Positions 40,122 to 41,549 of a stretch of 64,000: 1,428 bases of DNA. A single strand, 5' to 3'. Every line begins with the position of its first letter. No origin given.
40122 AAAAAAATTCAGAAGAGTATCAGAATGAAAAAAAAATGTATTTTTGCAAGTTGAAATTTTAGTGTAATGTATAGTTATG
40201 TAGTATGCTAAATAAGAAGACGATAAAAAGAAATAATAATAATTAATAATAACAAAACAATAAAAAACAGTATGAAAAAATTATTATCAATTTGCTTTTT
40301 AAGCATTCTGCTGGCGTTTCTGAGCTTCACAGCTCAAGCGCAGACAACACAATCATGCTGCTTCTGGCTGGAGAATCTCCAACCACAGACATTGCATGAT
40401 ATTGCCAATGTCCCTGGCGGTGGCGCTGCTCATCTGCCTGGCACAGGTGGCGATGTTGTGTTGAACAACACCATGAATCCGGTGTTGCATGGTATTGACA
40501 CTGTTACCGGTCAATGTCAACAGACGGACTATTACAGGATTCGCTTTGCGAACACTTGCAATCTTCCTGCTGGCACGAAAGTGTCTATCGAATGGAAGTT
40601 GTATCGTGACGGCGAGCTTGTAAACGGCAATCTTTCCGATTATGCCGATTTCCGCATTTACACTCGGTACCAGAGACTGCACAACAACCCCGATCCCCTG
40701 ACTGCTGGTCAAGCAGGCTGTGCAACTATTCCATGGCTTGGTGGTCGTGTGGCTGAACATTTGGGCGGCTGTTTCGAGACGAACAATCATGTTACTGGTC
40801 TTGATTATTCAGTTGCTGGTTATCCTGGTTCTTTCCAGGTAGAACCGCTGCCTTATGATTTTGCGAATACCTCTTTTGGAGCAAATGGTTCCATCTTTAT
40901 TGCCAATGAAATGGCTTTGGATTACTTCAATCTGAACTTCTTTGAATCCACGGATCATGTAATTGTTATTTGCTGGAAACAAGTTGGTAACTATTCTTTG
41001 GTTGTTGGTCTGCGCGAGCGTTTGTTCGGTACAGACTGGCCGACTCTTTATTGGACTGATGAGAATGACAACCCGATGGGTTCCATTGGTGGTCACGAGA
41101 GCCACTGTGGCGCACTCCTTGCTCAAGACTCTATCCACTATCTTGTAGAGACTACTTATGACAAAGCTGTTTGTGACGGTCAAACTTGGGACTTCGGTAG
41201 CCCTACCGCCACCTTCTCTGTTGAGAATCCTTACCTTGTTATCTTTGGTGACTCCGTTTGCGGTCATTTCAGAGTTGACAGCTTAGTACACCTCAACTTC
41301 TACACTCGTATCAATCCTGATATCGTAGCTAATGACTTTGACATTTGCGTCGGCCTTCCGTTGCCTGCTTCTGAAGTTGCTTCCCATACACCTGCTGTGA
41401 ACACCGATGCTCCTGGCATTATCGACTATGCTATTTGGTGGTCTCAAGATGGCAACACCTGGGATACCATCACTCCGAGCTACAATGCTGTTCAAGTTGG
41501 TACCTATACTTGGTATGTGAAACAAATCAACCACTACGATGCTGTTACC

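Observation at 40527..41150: The giant protein carries homologous uncharacterised modules at both ends (partner at 49578-50129)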

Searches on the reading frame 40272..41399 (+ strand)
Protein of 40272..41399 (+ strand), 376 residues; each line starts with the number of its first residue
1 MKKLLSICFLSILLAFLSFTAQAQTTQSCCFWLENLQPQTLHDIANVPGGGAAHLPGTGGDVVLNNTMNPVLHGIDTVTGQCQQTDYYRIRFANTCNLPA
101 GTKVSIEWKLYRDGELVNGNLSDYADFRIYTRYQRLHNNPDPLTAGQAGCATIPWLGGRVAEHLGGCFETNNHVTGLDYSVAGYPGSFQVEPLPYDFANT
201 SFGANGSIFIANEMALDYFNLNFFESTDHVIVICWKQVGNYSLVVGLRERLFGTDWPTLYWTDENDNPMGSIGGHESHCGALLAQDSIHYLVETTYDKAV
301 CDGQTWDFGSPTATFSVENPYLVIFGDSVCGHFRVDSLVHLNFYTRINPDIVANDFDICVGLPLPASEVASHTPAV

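Call 6: search_protein_families(library=pfam, proteins=[window:40272-41399:+], max_evalue=1)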
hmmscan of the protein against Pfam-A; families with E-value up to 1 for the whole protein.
window:40272-41399:+ (376 aa): 0 families

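Call 36: search_solved_structures(query=A3, max_evalue=10)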
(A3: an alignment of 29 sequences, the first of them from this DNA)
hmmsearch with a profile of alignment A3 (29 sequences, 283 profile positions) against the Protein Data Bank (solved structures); distinct sequences matched with E-value up to 10: 9.
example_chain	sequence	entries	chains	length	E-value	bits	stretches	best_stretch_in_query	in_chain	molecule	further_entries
6tkd_HHH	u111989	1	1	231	0.2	14.1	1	98-147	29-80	Chilob 7/4 H2 heavy chain C228S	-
6tkc_HHH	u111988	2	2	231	0.2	14.1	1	98-147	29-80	Chilob 7/4 H2 heavy chain C225S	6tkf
8pul_A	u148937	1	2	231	0.2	14.1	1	98-147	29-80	ChiLob 7/4 H2 heavy chain K223C/C224S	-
6tkb_HHH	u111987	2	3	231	0.2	14.1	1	98-147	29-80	Chilob 7/4 H2 heavy chain C224S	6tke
8puk_A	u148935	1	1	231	0.2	14.1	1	98-147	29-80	Chilob 7/4 H2 heavy chain T219C/C224S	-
6fax_H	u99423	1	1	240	0.22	13.9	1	98-147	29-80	Lob 7.4 heavy chain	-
7kfh_G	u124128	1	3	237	0.97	11.8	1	107-190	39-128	Antibody Fab EBOV-437 heavy chain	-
6liu_A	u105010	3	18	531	1.1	11.6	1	10-82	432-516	Tyrosine/DOPA decarboxylase 2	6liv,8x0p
8x0o_A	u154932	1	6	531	1.1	11.6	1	10-82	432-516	Tyrosine/DOPA decarboxylase 2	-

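Call 39: predict_structure(alignment_id=A3)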
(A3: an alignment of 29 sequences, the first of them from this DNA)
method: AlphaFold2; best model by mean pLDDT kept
length: 302 residues; sequences in the alignment: 29
mean_pLDDT: 80.1   pTM: 0.80
mean pLDDT of the five models: 80.1, 77.4, 75.7, 74.1, 72.3
residues with pLDDT >= 90: 153; 70-90: 79; 50-70: 28; < 50: 42
segments of 3 or more residues with pLDDT < 50: 1-3, 127-129, 149-155, 163-186, 188-190
pLDDT, mean of each block of 10 residues (from residue 1): 73 94 88 93 93 93 95 93 93 91 87 71 58 71 62 49 46 34 41 82 91 96 91 81 82 86 93 89 93 93 89
secondary structure, 60 per line:
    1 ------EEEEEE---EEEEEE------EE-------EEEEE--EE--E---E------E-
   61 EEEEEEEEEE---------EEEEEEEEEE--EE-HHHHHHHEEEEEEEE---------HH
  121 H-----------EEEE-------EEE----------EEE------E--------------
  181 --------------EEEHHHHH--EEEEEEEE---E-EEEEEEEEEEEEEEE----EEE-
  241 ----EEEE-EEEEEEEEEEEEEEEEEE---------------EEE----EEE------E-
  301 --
elements in order: E7-12 E16-21 E37-41 E61-70 E80-89 H95-101 E102-109 E133-136 E144-146 E157-159 E195-197 H198-202 E205-212 E218-232 E237-239 E245-248 E250-267 E283-285 E290-292
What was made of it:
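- The central part of the N model (aa 150-213) is low-confidence even though it holds conserved motifs (call 39).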

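Call 43: fold_search(model_id=the predicted structure, library=pdb)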
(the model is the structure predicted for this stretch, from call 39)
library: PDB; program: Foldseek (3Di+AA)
matches with E <= 10: 1097; with E <= 0.001: 0
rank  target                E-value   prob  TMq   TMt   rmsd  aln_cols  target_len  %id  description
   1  3au0                  1.6e-02  0.41  0.20  0.18  17.9       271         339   12  Structural and biochemical characterization of ClfB:ligand interactions (released 2011-05-04)
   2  1t4w                  2.5e-02  0.30  0.18  0.24  15.4       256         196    8  Structural Differences in the DNA Binding Domains of Human p53 and its C. elegans Ortholog Cep-1: Structure of C. elegan (released 2004-07-20)
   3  7wrk                  3.0e-02  0.33  0.19  0.30  12.2       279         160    9  Structure of hypothetical protein TTHA1873 from Thermus thermophilus (released 2022-03-09)
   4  9bnk_H                3.9e-02  0.51  0.19  0.36  14.8       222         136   10  Cryo-EM structure of rhesus antibody V031-a.01 in complex with HIV-1 Env BG505 DS-SOSIP (released 2025-05-07)
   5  4lee_A                3.9e-02  0.13  0.15  0.15  16.9       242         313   11  Structure of the Als3 adhesin from Candida albicans, residues 1-313 (mature sequence), triple mutant in the binding ca (released 2014-05-14)
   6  7wwo_A                6.1e-02  0.44  0.22  0.36  12.2       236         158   10  Dimer form of hypothetical protein TTHA1873 from Thermus thermophilus (released 2022-03-09)
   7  7lgr                  7.2e-02  0.25  0.18  0.30  11.9       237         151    9  Streptococcus mutans Collagen binding Protein CNM - N2 Domain (released 2022-01-26)
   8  7wwn                  8.1e-02  0.25  0.20  0.32  12.8       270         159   10  Structure of hypothetical protein TTHA1873 from Thermus thermophilus with Potassium mercuric iodide (released 2022-04-06)
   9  3vac_A                8.1e-02  0.10  0.15  0.13  15.3       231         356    8  Crystal Structure of the CFA/I Enterotoxigenic E. coli adhesin CfaE mutant G168D (released 2013-02-20)
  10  8sis_H                1.0e-01  0.21  0.17  0.22  16.1       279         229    9  Crystal structure of SARS-CoV-2 spike receptor-binding domain in complex with broadly neutralizing antibody CC84.2 Fab (released 2024-03-13)
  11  8i3u_H                1.1e-01  0.25  0.19  0.36  12.1       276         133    9  Local CryoEM structure of the SARS-CoV-2 S6P in complex with 14B1 Fab (released 2023-10-04)
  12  3gle_B                1.2e-01  0.01  0.08  0.08  23.5       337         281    9  Crystal Structure of the Major Pilin from Streptococcus pyogenes N168A mutant (released 2009-06-02)
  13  8beg_A                1.2e-01  0.11  0.17  0.10  23.4       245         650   11  Structure of Ig-like domains from PrgB (released 2022-11-30)
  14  8beg_B                1.2e-01  0.10  0.17  0.10  23.6       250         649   12  Structure of Ig-like domains from PrgB (released 2022-11-30)
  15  4lba_B                1.3e-01  0.69  0.21  0.51   7.7       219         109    7  Crystal structure of a conjugative transposon lipoprotein (BACEGG_03088) from Bacteroides eggerthii DSM 20697 at 1.70  (released 2013-08-07)
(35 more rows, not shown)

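Call 52: search_protein_families(library=ncbifam, proteins=[window:40341-41246:+], max_evalue=1)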
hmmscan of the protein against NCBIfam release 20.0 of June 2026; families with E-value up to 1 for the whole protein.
window:40341-41246:+ (302 aa): 0 families

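Call 56: search_protein_families(library=pfam, alignment_id=A3, max_evalue=1)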
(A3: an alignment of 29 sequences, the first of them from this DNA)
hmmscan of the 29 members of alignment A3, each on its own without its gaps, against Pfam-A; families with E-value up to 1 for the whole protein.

A. member 1, seq(302 aa): 0 families

B. families by the number of members that match (of 29 scanned): 6 families
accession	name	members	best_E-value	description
PF25312.1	Allergen_Asp_f_4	1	0.014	Allergen Asp f 4-like domain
PF01731.26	Arylesterase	1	0.098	Arylesterase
PF06115.17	DUF956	1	0.1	Domain of unknown function (DUF956)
PF22939.2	GPIID_WHD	1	0.21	GPI inositol-deacylase, winged helix domain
PF25535.1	DUF7919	1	0.22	Domain of unknown function (DUF7919)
PF03104.25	DNA_pol_B_exo1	1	0.25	DNA polymerase family B, exonuclease domain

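Call 69: fold_search(model_id=the predicted structure, library=viral)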
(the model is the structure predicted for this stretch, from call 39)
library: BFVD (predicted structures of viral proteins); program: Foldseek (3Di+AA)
matches with E <= 10: 467; with E <= 0.001: 0
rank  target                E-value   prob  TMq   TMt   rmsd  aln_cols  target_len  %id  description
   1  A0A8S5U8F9            4.1e-03  0.23  0.18  0.15  22.8       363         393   12  Clumping factor [Siphoviridae sp. ct9j27]
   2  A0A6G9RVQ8            2.2e-02  0.09  0.14  0.09  23.4       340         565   10  (no name in the UniProt tables at hand)
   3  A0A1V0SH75            3.3e-02  0.18  0.16  0.19  15.6       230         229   14  Uncharacterized protein [Hokovirus HKV1]
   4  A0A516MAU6            5.4e-02  0.04  0.08  0.07  34.5       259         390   12  (no name in the UniProt tables at hand)
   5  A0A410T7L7            6.0e-02  0.12  0.16  0.07  19.9       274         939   13  Uncharacterized protein [Campylobacter phage CP20]
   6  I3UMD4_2              6.3e-02  0.06  0.12  0.06  21.2       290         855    9  Tail protein [Colwellia phage 9A]
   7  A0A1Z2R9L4            6.7e-02  0.05  0.14  0.13  32.2       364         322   12  Wsv390 [White spot syndrome virus]
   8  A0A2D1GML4            8.8e-02  0.08  0.18  0.16  16.4       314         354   12  (no name in the UniProt tables at hand)
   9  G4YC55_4              1.2e-01  0.07  0.16  0.06  15.7       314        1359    8  (no name in the UniProt tables at hand)
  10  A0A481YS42            1.3e-01  0.28  0.19  0.32  11.8       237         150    8  Uncharacterized protein [Marseillevirus LCMAC101]
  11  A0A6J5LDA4            1.4e-01  0.06  0.15  0.08  19.9       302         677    9  SprB repeat [uncultured Caudovirales phage]
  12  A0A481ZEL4            1.5e-01  0.25  0.21  0.29  13.4       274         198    5  Uncharacterized protein [Pithovirus LCPAC404]
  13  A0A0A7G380            1.6e-01  0.06  0.12  0.14  24.9       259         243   12  Glycoprotein C (Fragment) [Canid alphaherpesvirus 1]
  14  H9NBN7                2.1e-01  0.09  0.16  0.11  18.1       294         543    9  (no name in the UniProt tables at hand)
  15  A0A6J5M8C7            2.2e-01  0.05  0.13  0.06  19.1       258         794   13  Uncharacterized protein [uncultured Caudovirales phage]
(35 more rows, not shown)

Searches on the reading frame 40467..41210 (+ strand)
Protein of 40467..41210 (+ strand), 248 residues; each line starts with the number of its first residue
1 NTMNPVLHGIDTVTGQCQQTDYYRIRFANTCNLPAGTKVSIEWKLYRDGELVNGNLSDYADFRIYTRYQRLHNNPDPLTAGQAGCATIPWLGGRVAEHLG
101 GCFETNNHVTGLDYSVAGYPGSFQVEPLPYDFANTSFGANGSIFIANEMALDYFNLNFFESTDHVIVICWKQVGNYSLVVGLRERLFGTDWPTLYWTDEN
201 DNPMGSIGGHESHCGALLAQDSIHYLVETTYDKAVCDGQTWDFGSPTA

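Call 9: find_homologous_proteins(query=window:40467-41210:+)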
Query window:40467-41210:+ (248 aa): 1 proteins with E <= 0.001 among 247 candidates.
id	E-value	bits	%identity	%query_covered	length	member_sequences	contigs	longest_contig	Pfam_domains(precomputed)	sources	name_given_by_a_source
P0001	4.4e-36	143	38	99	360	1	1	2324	-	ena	-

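Call 19: find_encoding_contigs(protein=P0001, flank=10000)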
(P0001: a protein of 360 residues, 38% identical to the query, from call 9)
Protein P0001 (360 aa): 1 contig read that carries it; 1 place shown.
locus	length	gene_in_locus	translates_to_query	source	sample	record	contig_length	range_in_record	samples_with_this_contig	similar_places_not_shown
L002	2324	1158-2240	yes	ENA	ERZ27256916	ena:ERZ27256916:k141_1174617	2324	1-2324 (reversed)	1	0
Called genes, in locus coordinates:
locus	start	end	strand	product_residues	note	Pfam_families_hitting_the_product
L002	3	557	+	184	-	?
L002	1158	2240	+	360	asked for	-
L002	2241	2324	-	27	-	?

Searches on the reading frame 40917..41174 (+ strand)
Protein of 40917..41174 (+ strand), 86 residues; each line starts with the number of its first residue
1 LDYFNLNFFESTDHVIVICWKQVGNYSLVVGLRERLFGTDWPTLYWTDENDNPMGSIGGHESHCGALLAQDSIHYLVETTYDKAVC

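Call 48: find_related_loci(query=A5, collection=genome_contigs, flank=10000)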
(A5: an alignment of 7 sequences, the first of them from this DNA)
Query A5 (86 aa) in genome_contigs; peptide patterns used: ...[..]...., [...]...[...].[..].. (x = any residue, [..] = any of these).
81 stretches matched a pattern; 35 encode a relative of the query (tblastn E <= 1e-3); 35 distinct loci.
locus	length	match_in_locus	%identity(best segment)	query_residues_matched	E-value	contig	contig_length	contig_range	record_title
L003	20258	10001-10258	97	1-86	5e-56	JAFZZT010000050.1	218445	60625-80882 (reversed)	MAG: Bacteroidales bacterium isolate RGIG8246 Water_buffalos_Rumen-5__c2447629, whole genome shotgun sequence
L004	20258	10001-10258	93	1-86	7e-53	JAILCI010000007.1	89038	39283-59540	MAG: Bacteroidales bacterium isolate RUI581 k141_11121206_flag=0_multi=78.7096_len=89038, whole genome shotgun sequence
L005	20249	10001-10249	80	1-86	3e-42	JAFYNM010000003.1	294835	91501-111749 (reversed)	MAG: Bacteroidales bacterium isolate RGIG7251 Water_buffalos_Cecum-3__c28, whole genome shotgun sequence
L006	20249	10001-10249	76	1-86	1e-39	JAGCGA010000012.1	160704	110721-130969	MAG: Bacteroidales bacterium isolate RGIG9758 Yak_Omasum-4__c217316, whole genome shotgun sequence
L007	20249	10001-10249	77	1-86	1e-39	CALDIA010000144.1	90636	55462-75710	MAG TPA_asm: uncultured Bacteroidales bacterium isolate ERR1278073_bin.58_CONCOCT_v1.1_MAG genome assembly, contig: ERZ8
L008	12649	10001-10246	63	1-86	4e-29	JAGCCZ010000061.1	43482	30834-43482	MAG: Bacteroidales bacterium isolate RGIG9679 Yak_Omasum-2__c767971, whole genome shotgun sequence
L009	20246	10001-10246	62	1-86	4e-28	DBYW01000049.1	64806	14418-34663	MAG TPA_asm: Bacteroidales bacterium UBA1176 UBA1176_contig_4164, whole genome shotgun sequence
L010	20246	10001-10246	60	1-86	6e-28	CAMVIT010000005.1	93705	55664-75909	MAG TPA_asm: uncultured Bacteroidales bacterium isolate SRR8387720_bin.39_metaWRAP_v1.3_MAG genome assembly, contig: ERZ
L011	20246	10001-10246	60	1-86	1e-27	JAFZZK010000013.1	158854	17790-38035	MAG: Bacteroidales bacterium isolate RGIG8237 Water_buffalos_Rumen-5__c625112, whole genome shotgun sequence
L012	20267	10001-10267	51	1-86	6e-26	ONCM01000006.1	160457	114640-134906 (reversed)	uncultured Bacteroidales bacterium isolate RUG182 genome assembly, contig: scaffold_41, whole genome shotgun sequence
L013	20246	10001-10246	57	1-86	1e-25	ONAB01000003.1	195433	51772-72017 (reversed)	uncultured Bacteroidales bacterium isolate RUG125 genome assembly, contig: scaffold_5, whole genome shotgun sequence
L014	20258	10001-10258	53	1-86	4e-24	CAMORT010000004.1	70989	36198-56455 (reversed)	MAG: uncultured Bacteroidales bacterium isolate SRR873608_bin.152_metaWRAP_v1.3_MAG genome assembly, contig: NODE_698_le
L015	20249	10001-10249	52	1-86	3e-24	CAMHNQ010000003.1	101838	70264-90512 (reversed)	MAG: uncultured Bacteroidales bacterium isolate SRR11784279_bin.50_metaWRAP_v1.3_MAG genome assembly, contig: ERZ1220274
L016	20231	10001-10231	54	2-86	5e-24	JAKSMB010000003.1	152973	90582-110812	MAG: Bacteroidales bacterium isolate Horse_feces114 MAG114_3, whole genome shotgun sequence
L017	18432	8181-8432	51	1-86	6e-24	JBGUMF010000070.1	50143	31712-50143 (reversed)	MAG: Bacteroidales bacterium isolate ruminal_MAG_24 ruminal_MAG_24_contig_0070, whole genome shotgun sequence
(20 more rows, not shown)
